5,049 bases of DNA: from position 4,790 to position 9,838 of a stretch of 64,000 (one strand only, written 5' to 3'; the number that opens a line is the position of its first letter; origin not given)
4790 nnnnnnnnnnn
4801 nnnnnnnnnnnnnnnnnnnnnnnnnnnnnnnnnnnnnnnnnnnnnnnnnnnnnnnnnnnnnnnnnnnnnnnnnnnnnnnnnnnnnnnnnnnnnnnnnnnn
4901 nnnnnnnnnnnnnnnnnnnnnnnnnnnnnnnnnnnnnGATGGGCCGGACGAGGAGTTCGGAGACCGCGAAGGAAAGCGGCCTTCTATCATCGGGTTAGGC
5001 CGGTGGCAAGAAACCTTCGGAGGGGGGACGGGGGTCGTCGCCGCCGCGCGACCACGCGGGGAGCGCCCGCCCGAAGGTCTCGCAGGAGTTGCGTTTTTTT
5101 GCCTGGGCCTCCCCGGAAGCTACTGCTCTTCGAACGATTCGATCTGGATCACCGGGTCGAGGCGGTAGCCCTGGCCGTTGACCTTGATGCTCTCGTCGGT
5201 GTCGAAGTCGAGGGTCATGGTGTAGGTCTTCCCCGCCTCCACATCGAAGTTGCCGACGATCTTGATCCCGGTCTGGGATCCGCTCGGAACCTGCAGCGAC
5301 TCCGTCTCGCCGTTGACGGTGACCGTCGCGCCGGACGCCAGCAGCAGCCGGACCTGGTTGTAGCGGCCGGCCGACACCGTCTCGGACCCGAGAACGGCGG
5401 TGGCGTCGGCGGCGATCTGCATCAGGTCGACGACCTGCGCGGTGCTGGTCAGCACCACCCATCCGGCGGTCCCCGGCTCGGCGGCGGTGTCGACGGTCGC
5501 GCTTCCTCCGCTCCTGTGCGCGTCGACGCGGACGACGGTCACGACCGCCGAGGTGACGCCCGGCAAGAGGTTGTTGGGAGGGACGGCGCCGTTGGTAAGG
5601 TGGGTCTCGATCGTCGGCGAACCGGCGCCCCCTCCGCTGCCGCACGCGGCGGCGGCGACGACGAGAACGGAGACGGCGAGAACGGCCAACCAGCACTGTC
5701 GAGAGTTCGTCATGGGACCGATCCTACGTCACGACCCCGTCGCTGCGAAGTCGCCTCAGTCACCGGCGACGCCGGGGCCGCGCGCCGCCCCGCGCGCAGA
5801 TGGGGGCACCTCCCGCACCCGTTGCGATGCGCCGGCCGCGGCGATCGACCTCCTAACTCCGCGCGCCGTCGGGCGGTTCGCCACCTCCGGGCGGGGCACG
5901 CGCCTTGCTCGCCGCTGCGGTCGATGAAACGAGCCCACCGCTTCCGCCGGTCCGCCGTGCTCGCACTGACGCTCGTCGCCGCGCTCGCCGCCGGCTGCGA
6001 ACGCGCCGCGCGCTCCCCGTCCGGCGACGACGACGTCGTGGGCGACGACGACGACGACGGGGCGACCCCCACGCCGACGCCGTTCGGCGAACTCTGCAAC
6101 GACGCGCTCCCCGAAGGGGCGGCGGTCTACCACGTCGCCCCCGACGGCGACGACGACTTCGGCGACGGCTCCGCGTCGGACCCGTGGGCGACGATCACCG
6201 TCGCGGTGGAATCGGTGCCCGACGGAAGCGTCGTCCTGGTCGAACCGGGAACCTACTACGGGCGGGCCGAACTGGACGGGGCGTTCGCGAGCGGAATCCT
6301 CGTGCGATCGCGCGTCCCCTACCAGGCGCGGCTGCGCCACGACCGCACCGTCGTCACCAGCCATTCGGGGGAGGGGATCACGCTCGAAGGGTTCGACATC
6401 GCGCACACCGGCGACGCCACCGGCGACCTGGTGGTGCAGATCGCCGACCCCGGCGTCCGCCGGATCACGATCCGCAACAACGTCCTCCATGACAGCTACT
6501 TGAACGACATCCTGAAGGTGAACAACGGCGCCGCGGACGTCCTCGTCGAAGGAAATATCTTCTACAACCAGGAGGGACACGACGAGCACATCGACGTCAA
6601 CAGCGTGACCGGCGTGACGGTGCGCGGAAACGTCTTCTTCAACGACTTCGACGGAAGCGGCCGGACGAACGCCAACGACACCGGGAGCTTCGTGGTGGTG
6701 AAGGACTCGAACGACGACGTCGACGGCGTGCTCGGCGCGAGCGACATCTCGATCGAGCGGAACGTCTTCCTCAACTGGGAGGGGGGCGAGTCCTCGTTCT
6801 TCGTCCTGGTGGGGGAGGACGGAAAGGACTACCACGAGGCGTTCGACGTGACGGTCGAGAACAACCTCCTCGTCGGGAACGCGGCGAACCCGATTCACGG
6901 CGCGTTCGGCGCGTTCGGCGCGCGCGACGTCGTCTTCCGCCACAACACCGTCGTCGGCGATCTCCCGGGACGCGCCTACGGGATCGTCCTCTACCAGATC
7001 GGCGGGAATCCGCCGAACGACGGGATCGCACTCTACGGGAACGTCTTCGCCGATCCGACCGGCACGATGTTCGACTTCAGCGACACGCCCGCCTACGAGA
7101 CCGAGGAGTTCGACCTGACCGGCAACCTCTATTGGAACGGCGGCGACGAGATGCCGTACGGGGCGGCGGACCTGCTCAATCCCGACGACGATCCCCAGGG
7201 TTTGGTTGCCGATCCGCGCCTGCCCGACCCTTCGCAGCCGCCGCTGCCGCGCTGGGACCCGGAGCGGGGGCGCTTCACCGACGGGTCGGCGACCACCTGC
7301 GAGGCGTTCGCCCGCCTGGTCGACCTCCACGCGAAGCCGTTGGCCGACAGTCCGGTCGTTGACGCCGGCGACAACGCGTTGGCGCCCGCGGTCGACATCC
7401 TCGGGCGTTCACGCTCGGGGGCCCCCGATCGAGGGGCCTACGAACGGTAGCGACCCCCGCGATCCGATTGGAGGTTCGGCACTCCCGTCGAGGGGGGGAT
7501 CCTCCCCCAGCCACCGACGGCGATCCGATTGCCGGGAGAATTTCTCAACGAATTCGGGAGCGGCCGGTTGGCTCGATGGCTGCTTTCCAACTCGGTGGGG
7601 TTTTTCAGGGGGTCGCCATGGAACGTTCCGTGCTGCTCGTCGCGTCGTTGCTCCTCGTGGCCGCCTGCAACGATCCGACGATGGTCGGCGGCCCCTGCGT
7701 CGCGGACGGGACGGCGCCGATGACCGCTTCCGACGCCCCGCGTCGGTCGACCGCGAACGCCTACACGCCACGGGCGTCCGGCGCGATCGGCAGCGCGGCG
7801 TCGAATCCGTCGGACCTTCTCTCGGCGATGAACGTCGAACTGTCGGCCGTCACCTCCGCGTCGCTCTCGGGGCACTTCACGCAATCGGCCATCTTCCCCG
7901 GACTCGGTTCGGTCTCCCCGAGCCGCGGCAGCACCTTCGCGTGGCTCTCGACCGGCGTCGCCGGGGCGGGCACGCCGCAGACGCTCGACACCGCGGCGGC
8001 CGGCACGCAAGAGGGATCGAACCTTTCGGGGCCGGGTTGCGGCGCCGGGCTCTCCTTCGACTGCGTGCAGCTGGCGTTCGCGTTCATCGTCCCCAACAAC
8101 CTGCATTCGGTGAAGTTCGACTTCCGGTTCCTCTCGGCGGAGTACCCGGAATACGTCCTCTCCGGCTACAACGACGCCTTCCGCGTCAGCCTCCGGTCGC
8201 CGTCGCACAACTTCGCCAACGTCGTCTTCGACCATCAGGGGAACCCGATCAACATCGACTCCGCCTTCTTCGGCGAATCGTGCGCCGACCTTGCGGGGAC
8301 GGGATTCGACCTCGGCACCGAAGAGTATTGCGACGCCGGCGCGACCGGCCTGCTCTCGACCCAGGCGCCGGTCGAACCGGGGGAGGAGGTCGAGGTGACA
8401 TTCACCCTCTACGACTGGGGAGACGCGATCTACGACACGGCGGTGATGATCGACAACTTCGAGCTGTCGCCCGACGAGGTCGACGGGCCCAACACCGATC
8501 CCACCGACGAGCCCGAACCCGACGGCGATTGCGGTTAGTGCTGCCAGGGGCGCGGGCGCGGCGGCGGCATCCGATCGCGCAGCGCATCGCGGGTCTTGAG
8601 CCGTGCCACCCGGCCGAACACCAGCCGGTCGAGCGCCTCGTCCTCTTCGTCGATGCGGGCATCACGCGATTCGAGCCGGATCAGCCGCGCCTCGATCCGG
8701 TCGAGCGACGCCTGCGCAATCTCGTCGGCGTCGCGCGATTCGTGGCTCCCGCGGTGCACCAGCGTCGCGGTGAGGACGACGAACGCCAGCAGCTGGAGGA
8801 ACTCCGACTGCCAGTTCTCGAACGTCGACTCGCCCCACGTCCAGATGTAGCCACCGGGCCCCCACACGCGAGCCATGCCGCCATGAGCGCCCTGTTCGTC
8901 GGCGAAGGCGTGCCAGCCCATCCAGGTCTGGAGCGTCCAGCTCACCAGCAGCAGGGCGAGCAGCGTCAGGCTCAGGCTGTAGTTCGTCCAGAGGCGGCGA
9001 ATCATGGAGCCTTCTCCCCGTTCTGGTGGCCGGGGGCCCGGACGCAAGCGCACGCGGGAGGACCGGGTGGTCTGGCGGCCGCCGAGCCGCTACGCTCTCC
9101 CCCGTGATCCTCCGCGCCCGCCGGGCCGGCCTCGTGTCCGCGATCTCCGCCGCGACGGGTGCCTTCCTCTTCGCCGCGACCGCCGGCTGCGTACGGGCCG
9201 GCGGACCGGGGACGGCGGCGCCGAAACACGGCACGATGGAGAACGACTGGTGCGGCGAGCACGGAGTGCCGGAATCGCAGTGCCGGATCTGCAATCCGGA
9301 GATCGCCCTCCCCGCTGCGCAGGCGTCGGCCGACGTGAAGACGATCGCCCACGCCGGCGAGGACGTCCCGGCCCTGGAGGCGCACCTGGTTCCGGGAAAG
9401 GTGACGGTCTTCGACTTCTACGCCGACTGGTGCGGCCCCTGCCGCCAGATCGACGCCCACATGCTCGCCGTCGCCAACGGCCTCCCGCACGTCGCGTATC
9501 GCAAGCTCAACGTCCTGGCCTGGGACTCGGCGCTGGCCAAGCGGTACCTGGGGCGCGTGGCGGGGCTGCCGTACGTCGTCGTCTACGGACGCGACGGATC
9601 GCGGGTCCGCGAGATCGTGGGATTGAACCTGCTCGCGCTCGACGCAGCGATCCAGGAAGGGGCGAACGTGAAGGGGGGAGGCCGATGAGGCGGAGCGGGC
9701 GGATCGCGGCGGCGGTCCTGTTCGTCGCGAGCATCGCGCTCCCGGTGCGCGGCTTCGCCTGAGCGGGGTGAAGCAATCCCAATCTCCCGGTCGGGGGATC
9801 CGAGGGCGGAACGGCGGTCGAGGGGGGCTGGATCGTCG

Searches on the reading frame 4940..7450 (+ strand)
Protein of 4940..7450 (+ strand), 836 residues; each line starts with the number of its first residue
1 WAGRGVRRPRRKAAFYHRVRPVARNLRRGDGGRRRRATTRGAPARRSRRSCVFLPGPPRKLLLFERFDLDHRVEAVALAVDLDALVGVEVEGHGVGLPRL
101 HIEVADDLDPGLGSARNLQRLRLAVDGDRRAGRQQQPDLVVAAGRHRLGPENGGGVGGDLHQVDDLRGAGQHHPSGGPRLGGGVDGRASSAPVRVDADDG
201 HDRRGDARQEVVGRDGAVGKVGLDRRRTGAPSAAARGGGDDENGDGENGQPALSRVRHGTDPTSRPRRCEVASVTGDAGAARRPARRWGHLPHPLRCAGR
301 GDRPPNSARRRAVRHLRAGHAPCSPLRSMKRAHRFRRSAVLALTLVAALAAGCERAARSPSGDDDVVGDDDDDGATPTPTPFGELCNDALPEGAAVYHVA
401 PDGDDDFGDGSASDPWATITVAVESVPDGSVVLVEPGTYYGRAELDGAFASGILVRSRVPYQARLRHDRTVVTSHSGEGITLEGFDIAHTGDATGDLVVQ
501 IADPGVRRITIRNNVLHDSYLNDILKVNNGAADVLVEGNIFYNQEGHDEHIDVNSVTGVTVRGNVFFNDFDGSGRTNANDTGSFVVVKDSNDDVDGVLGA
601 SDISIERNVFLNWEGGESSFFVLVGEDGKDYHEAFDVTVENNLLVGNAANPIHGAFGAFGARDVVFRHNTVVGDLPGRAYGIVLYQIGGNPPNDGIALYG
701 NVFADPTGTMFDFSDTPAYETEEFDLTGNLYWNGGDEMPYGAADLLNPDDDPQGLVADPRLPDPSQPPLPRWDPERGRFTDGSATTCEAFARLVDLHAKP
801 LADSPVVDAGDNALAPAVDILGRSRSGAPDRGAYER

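Call 85: search_protein_families(library=pfam, proteins=[window:4940-7450:+], max_evalue=0.01)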
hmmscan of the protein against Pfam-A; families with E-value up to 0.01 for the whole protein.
window:4940-7450:+ (836 aa): 1 family
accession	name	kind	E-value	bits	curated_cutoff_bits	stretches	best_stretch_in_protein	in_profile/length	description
PF07602.17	DUF1565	-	0.0042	16.9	20.3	0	403-439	3-38/257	Protein of unknown function (DUF1565)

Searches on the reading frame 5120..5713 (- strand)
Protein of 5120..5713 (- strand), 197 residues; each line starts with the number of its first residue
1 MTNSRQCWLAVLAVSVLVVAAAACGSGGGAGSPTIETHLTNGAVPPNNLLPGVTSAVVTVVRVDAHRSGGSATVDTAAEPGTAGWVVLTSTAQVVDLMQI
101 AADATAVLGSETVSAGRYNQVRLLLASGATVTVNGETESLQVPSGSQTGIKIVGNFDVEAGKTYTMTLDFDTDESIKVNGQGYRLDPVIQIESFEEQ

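Call 41: search_protein_families(library=pfam, proteins=[window:5120-5713:-], max_evalue=0.001)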
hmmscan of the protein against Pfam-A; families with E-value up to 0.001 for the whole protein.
window:5120-5713:- (197 aa): 1 family
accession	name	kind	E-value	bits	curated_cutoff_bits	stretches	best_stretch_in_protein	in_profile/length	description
PF14321.11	DUF4382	-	1.6e-25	90.4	25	1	52-187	15-136/136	Domain of unknown function (DUF4382)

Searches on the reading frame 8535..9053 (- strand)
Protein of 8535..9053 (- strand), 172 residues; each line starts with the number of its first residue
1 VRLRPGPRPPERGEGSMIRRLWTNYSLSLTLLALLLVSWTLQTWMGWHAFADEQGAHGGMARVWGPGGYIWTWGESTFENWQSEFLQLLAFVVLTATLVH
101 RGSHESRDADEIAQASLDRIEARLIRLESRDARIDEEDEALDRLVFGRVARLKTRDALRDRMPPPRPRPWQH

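Call 41: search_protein_families(library=pfam, proteins=[window:8535-9053:-], max_evalue=0.001)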
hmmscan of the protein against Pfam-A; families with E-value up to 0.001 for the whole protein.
window:8535-9053:- (172 aa): 1 family
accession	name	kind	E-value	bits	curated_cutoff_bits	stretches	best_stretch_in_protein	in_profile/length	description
PF20554.3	DUF6766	-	2.8e-23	82.8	27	1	19-115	2-98/221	Domain of unknown function (DUF6766)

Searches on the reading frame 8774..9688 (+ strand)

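Call 85: search_protein_families(library=pfam, proteins=[window:8774-9688:+], max_evalue=0.01)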
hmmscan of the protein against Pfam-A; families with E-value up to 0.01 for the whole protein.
window:8774-9688:+ (304 aa): 2 families
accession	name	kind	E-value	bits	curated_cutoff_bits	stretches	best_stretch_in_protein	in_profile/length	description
PF00085.26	Thioredoxin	-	7.3e-09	36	23.5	1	209-285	19-92/103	Thioredoxin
PF13098.12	Thioredoxin_2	-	0.0043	17.8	27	0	208-283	5-93/104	Thioredoxin-like domain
